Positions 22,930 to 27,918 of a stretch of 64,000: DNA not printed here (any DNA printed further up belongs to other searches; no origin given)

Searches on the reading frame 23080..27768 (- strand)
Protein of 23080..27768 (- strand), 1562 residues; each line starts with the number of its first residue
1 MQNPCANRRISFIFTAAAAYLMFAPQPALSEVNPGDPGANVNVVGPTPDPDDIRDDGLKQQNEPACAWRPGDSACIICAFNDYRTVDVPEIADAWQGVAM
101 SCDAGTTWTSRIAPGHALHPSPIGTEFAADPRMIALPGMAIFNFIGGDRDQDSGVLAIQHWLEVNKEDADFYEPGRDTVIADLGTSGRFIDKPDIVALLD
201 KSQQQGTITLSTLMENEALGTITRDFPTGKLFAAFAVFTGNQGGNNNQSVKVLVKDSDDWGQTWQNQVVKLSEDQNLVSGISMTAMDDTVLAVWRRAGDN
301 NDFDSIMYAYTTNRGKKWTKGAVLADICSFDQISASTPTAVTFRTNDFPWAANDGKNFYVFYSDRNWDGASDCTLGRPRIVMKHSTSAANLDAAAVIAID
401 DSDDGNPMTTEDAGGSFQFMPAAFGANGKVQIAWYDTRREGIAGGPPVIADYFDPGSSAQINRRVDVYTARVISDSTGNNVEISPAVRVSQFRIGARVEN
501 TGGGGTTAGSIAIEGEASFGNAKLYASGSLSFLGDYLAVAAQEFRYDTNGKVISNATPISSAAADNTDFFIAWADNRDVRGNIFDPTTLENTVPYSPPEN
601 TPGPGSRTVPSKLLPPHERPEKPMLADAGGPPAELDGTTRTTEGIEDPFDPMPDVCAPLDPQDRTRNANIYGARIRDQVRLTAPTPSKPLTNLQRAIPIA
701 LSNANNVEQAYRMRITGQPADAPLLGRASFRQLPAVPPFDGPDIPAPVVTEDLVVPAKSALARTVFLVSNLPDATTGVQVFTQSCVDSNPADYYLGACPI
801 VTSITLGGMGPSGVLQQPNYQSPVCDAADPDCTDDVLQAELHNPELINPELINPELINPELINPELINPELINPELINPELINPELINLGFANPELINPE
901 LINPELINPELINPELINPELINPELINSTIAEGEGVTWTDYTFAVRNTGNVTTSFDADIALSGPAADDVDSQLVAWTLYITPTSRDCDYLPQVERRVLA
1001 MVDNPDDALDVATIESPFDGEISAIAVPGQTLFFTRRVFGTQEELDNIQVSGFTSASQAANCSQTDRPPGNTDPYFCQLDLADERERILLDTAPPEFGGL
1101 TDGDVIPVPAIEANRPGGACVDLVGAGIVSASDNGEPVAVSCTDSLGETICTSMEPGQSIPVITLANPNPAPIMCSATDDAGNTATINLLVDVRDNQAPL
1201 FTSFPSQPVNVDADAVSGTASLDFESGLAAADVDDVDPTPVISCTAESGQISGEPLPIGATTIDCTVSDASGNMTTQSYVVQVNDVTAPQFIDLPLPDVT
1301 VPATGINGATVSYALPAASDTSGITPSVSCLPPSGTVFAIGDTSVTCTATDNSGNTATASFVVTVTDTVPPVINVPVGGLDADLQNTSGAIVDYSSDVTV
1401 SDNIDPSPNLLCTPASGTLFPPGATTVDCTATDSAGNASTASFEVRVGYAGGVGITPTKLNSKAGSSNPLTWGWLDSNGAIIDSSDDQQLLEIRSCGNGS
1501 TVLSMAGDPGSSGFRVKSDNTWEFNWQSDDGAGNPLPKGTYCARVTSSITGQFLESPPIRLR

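Call 7: search_protein_families(library=pfam, proteins=[window:23080-27768:-], max_evalue=0.01)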
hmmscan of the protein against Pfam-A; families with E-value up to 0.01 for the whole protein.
window:23080-27768:- (1562 aa): 2 families
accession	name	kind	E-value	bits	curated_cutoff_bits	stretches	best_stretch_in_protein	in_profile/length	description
PF02494.22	HYR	-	4.8e-23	81.7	21.7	2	1303-1365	19-81/81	HYR domain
PF13860.13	FlgD_ig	-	0.0035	17.7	27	0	1522-1548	50-76/79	FlgD Ig-like domain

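Call 38: search_protein_families(library=ncbifam, proteins=[window:23080-27768:-], max_evalue=0.00001)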
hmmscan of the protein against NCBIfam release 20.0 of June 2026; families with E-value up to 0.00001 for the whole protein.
window:23080-27768:- (1562 aa): 1 family
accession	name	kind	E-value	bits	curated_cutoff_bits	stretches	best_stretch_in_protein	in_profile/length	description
NF047446.1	barrel_OmpL47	domain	2.6e-07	31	40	0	1422-1442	42-63/68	OmpL47-type beta-barrel domain-containing protein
